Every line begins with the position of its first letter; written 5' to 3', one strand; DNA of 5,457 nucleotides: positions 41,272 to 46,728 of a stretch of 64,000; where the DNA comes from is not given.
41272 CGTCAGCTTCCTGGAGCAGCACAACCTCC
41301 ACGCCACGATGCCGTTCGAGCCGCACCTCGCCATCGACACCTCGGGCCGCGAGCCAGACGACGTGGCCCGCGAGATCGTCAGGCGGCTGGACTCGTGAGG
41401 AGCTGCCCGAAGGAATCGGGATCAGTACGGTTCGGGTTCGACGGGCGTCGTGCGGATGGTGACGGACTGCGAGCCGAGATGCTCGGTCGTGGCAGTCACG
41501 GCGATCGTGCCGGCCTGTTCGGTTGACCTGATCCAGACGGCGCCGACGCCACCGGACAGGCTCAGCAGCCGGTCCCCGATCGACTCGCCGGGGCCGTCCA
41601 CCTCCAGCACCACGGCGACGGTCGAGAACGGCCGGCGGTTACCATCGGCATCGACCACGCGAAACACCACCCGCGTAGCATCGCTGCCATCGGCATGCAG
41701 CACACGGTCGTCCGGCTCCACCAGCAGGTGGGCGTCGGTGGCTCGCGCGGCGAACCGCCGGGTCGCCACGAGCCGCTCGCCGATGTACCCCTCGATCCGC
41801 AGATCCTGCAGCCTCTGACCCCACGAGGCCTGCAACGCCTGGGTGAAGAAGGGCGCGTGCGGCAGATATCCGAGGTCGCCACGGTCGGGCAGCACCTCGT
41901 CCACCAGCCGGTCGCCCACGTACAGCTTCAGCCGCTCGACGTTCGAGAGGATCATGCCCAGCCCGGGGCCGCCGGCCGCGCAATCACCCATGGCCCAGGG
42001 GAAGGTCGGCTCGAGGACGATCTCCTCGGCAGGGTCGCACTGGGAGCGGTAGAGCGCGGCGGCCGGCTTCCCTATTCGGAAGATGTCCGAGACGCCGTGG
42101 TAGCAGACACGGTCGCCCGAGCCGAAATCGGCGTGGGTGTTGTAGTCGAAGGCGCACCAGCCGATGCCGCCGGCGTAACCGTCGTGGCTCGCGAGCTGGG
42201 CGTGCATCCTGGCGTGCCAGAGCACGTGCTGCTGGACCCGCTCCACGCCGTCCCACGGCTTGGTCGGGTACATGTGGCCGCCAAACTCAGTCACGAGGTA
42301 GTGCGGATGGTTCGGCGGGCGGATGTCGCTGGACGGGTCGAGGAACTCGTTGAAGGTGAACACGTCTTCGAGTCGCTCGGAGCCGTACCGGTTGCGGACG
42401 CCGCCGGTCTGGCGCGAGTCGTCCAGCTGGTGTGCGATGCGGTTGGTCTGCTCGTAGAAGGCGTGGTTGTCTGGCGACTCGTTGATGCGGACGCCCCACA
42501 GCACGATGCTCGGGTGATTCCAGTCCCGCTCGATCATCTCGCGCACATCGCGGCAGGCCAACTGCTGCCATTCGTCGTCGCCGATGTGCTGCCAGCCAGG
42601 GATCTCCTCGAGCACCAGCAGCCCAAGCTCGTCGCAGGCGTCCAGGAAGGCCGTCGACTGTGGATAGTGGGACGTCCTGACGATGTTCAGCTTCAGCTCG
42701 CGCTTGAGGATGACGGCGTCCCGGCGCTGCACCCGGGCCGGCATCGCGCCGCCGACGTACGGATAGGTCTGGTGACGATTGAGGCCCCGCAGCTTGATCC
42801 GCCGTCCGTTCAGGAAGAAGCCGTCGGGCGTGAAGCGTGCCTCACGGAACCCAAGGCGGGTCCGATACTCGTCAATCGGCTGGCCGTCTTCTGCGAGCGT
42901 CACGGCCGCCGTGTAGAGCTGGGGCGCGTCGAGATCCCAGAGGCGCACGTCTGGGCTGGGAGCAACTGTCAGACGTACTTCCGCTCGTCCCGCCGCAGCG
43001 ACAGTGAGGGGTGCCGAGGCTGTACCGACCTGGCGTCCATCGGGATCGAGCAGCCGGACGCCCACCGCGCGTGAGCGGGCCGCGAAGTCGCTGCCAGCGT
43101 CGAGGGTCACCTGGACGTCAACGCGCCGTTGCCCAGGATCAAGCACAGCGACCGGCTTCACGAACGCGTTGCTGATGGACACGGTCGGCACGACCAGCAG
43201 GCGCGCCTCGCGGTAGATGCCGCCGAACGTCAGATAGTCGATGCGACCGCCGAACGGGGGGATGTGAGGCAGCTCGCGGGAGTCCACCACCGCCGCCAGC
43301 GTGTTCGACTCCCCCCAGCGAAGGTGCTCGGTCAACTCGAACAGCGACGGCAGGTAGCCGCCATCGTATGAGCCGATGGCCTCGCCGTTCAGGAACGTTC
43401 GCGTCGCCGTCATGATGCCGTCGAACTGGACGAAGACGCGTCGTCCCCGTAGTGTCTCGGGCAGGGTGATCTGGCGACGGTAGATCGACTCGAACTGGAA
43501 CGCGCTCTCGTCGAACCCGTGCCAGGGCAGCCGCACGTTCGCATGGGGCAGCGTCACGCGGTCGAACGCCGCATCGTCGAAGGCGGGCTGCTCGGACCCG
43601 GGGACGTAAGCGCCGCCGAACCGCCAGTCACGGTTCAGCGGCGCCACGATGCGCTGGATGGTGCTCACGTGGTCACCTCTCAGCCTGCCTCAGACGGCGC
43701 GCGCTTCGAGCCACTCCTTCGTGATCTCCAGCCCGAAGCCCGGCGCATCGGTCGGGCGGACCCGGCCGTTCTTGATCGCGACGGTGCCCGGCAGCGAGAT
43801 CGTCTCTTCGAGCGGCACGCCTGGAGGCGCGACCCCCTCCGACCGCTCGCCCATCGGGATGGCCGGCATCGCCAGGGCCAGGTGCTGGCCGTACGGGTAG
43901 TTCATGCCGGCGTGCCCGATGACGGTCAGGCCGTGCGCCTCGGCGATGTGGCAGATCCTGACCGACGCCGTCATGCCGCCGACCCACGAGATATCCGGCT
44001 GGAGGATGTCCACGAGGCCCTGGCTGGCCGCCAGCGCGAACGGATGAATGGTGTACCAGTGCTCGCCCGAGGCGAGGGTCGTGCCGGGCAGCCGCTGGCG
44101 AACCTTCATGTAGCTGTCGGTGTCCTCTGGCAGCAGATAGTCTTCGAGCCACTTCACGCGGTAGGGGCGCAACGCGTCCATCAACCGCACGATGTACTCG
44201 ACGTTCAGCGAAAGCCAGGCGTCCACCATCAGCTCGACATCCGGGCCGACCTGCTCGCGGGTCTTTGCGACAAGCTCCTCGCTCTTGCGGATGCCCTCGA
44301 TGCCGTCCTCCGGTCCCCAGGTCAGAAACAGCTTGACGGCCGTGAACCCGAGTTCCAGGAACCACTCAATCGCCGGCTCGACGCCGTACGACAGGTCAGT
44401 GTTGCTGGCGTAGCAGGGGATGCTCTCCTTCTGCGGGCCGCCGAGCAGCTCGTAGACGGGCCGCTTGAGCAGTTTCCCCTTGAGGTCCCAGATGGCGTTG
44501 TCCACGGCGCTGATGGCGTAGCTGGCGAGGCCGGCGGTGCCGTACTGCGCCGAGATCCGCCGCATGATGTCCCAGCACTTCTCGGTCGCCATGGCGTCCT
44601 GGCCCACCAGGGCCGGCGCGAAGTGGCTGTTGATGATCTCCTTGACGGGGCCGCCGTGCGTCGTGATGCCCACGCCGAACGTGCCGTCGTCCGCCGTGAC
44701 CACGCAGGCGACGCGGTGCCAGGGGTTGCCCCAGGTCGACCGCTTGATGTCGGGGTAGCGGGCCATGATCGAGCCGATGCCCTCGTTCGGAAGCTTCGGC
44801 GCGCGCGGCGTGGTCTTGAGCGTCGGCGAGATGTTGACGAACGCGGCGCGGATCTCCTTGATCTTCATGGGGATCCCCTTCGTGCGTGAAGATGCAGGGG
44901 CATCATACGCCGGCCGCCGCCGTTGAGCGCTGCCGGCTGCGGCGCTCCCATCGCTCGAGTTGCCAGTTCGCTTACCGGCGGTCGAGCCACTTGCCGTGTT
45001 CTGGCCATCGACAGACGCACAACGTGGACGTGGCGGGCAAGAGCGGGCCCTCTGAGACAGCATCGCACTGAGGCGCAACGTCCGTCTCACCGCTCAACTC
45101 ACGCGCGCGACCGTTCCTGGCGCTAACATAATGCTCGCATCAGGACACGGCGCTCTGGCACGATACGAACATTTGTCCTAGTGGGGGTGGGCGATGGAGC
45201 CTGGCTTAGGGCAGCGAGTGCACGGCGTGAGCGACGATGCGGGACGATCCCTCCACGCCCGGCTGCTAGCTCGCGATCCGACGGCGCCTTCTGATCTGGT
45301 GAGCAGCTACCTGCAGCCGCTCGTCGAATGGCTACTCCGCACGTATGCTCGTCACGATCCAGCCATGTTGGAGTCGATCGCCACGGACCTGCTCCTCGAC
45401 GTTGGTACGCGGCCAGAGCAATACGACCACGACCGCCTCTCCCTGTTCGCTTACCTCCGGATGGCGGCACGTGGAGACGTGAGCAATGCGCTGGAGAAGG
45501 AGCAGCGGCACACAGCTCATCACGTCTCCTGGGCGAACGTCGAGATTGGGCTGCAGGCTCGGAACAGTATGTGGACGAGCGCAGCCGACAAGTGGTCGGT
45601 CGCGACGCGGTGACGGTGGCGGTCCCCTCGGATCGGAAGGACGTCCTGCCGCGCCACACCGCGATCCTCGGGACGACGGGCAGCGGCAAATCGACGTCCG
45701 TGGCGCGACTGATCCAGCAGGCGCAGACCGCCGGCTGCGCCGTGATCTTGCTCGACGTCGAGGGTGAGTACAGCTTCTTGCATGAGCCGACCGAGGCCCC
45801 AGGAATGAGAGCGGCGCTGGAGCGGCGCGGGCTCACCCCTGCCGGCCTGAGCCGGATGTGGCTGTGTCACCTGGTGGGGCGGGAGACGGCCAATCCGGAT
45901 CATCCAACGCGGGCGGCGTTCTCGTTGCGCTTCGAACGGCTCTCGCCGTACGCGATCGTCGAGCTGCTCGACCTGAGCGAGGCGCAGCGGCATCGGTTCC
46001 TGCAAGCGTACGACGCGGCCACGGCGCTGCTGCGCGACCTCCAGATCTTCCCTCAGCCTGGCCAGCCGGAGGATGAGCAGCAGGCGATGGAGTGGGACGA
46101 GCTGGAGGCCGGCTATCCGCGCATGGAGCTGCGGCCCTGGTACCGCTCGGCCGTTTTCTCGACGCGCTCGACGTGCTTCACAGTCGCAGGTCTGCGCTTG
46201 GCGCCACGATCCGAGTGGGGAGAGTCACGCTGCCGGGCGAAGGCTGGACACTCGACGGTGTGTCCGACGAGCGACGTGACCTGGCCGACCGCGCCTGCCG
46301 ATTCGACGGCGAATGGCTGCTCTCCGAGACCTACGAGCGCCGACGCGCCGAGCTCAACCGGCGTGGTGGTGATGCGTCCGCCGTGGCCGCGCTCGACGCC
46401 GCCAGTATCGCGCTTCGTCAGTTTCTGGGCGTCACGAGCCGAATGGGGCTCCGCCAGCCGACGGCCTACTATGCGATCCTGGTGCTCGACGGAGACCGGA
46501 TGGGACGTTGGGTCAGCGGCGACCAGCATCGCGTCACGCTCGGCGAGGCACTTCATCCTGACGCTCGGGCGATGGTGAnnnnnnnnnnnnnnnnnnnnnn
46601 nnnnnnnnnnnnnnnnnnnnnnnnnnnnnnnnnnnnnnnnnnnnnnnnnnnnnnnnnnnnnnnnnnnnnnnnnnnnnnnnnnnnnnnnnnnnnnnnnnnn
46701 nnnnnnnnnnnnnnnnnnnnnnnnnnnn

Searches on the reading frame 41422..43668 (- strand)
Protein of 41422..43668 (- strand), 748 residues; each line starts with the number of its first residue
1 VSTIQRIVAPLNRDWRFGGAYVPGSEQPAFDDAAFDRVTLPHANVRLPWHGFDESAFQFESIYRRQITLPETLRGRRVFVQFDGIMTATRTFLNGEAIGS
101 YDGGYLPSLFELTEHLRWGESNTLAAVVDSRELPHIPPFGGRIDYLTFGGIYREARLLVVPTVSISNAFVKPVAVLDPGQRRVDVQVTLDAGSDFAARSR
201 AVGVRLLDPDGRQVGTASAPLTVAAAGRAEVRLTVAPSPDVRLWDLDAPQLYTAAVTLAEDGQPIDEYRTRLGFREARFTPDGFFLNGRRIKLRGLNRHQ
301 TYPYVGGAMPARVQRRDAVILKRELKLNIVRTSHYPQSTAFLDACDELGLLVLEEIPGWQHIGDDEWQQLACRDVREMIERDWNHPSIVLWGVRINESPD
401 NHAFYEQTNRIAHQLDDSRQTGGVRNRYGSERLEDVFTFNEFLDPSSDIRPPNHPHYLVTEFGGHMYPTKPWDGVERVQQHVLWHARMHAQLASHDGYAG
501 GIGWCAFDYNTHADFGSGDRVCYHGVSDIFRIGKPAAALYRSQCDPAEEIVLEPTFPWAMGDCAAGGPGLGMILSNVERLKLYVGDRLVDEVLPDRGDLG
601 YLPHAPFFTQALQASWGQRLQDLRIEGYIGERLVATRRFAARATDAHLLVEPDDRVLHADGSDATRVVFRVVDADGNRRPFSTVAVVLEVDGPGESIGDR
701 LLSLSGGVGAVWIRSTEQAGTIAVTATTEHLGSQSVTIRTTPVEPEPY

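Call 11: search_protein_families(library=ncbifam, proteins=[window:41422-43668:-], max_evalue=0.01)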
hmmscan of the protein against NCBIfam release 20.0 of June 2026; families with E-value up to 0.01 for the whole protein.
window:41422-43668:- (748 aa): 11 families
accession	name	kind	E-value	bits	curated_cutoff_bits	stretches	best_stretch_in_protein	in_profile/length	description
NF041462.1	GalA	equivalog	9e-82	275.4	900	1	24-737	35-762/763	beta-galactosidase GalA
NF041463.1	GalB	equivalog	1.5e-59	201.7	900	2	27-420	92-507/869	beta-galactosidase GalB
NF050095.1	BetGlucuronLacZ4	equivalog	2.2e-58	197.9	950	1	4-441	12-457/666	beta-glucuronidase LacZ4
NF052611.1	beta_gal_Bga2A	equivalog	6e-55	186.7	999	1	43-419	89-478/1007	beta-galactosidase, LacZ type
NF049891.1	Bet1-4galacdseBT4156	equivalog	1.5e-54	185.3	1700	1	61-393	79-404/946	exo-beta-1,4-galactosidase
NF007666.0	PRK10340.1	equivalog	5.4e-45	153.6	1284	1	62-419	112-470/1030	beta-galactosidase subunit alpha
NF041100.1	betagal_LacZ_Ttogales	equivalog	1.6e-39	135.4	2000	1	60-437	109-479/1090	beta-galactosidase LacZ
NF007074.0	PRK09525.1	subfamily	4.6e-38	130.6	1221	1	62-400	123-465/1027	beta-galactosidase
NF007538.0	PRK10150.1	equivalog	1.3e-37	129.4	544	2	61-357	67-360/607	beta-glucuronidase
NF049877.1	GlucurArabfur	equivalog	4.5e-21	74.2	1800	1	6-419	367-791/1400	beta-d-glucuronidase/beta-L-arabinofuranosidase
NF049890.1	Bet1-4galacdseBT4151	equivalog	3.5e-20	71.6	1500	1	43-408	91-460/952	exo-beta-1,4-galactosidase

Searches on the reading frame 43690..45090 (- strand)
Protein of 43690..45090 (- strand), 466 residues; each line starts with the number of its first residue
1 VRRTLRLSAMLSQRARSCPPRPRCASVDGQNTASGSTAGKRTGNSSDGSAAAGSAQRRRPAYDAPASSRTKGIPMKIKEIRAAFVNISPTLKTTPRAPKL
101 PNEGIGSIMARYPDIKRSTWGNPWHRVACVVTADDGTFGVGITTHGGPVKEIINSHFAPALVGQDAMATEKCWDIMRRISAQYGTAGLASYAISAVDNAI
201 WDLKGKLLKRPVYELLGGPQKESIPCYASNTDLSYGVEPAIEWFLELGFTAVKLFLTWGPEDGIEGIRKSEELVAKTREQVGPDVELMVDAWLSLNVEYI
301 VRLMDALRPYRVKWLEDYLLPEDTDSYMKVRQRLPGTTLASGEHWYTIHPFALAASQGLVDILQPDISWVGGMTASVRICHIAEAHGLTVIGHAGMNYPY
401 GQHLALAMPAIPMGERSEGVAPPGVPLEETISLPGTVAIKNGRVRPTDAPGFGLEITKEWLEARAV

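Call 11: search_protein_families(library=ncbifam, proteins=[window:43690-45090:-], max_evalue=0.01)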
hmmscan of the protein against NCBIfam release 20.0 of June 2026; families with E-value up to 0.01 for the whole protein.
window:43690-45090:- (466 aa): 13 families
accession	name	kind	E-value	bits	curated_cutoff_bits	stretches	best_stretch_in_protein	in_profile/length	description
NF011968.0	PRK15440.1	equivalog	7e-72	242.5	393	1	76-459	6-386/395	L-rhamnonate dehydratase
NF010624.0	PRK14017.1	equivalog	5.5e-43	147.5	311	1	129-463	18-359/382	galactonate dehydratase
NF043051.1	ManoateDhtManD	equivalog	5.7e-36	124.2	550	2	127-255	18-149/403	D-mannonate dehydratase ManD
NF040790.2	glucon_galact_dh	equivalog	6e-35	120.8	750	1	127-395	26-301/390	bifunctional D-gluconate/D-galactonate dehydratase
NF011654.0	PRK15072.1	subfamily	2.2e-33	115.7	430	2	127-254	18-148/404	D-galactonate dehydratase family protein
NF047820.1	TalGalacDh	equivalog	4.9e-33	114.6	500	1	129-458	41-358/371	L-talarate/galactarate dehydratase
NF040866.1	AraD_Arch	equivalog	2.8e-28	99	650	1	128-462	36-367/372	arabinonate dehydratase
TIGR02534.1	mucon_cyclo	subfamily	1.3e-16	60.7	334.95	1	148-460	61-361/368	muconate/chloromuconate family cycloisomerase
NF043002.1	HProlDhtase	equivalog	9.8e-10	37.8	500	1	156-388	71-287/366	cis-3-hydroxy-L-proline dehydratase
NF042940.1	racemase_DgcA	equivalog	4.6e-07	29.4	400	1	192-392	84-268/323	N-acetyl-D-Glu racemase DgcA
TIGR01928.1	menC_lowGC_arch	equivalog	5.4e-05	22.4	200.65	1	149-391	56-279/325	o-succinylbenzoate synthase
TIGR03247.1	glucar-dehydr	equivalog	0.0027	16.5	828.7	0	129-223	37-140/441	glucarate dehydratase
TIGR01060.2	eno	equivalog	0.0029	16.3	300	0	152-229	67-144/425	phosphopyruvate hydratase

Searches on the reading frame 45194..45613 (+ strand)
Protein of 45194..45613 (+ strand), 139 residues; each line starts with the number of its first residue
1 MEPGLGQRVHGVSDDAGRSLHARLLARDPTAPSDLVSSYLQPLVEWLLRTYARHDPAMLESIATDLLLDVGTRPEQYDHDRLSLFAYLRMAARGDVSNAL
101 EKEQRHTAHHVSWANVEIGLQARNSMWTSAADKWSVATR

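Call 35: search_protein_families(library=pfam, proteins=[window:45194-45613:+], max_evalue=0.1)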
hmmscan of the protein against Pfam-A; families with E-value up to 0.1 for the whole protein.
window:45194-45613:+ (139 aa): 1 family
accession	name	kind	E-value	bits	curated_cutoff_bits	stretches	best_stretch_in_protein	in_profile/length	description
PF04542.20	Sigma70_r2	-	0.018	15.3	24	1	40-105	5-70/71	Sigma-70 region 2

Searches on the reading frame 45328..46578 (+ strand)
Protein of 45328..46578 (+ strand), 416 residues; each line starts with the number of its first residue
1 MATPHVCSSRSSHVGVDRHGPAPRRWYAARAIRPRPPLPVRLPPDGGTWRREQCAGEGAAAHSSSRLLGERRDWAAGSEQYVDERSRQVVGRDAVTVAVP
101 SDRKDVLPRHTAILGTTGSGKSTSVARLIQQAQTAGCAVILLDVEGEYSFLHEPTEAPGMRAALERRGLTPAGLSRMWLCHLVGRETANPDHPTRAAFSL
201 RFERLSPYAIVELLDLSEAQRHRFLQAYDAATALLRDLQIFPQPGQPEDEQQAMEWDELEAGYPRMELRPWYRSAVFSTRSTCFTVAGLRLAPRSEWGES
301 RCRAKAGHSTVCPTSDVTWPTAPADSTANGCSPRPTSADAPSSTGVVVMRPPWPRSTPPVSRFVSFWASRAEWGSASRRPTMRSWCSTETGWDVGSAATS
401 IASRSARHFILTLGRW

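Call 4: search_protein_families(library=ncbifam, proteins=[window:45328-46578:+], max_evalue=0.01)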
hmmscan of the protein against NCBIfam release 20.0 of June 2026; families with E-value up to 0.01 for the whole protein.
window:45328-46578:+ (416 aa): 11 families
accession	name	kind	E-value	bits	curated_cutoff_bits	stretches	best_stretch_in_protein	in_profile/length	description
NF053655.1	CedD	equivalog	1.3e-09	37.3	600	1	95-149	209-262/527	DNA-translocating ATPase CedD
NF042943.1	HerA_antiphage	equivalog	6.7e-08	31.5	800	1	89-149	136-198/566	anti-phage-associated helicase HerA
NF040937.1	HerA_Thermprot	equivalog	1.3e-07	30.5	800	1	103-149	135-181/487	DNA double-strand break repair helicase HerA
NF040819.1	helicase_HerA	equivalog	1.2e-06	27.3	970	1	92-155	142-204/561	DNA double-strand break repair helicase HerA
NF045975.1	VirB4_plasma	equivalog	4.9e-06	24.5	590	1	112-152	519-559/894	Mbov_0397 family ICE element conjugal transfer ATPase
NF042944.1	HerA_antiphage_2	equivalog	1.2e-05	24.3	850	1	96-135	124-163/576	anti-phage-associated helicase HerA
NF045971.1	conju_CD1110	equivalog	5.6e-05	21.6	325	1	99-155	406-463/752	VirB4-like conjugal transfer ATPase, CD1110 family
TIGR03743.1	SXT_TraD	subfamily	0.00058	18.4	366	1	107-143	174-210/636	conjugative transfer system coupling protein TraD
TIGR00929.1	VirB4_CagE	subfamily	0.00064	18.1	643.1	1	110-143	439-473/792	VirB4 family type IV secretion/conjugal transfer ATPase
TIGR02746.1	TraC-F-type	equivalog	0.0025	15.8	567.05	1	112-149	434-471/800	type IV secretion system protein TraC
TIGR02759.1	TraD_Ftype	equivalog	0.003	16.4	521.35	1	109-148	177-216/566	type IV conjugative transfer system coupling protein TraD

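Call 5: search_protein_families(library=pfam, proteins=[window:45328-46578:+], max_evalue=0.01)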
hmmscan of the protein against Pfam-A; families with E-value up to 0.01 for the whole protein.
window:45328-46578:+ (416 aa): 7 families
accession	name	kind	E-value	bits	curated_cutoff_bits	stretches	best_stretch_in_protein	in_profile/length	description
PF01935.23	DUF87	-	4.1e-16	60.2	23.2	1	97-232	12-124/220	Helicase HerA, central domain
PF10412.15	TrwB_AAD_bind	-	2.8e-07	30.2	20.5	1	107-148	14-55/387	Type IV secretion-system coupling protein DNA-binding domain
PF05872.18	HerA_C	-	4e-05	22.9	22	1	107-222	20-130/502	Helicase HerA-like C-terminal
PF01580.24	FtsK_SpoIIIE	-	0.0001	22.3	24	1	97-132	29-63/221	FtsK/SpoIIIE family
PF13401.12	AAA_22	-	0.00038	21.2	27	1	109-238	6-107/130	AAA domain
PF19044.6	P-loop_TraG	-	0.00052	19.2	25.8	1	100-151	21-72/413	TraG P-loop domain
PF25199.1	nSTAND_NTPase5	-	0.0071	16.6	34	0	69-149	6-83/145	Novel STAND NTPase 5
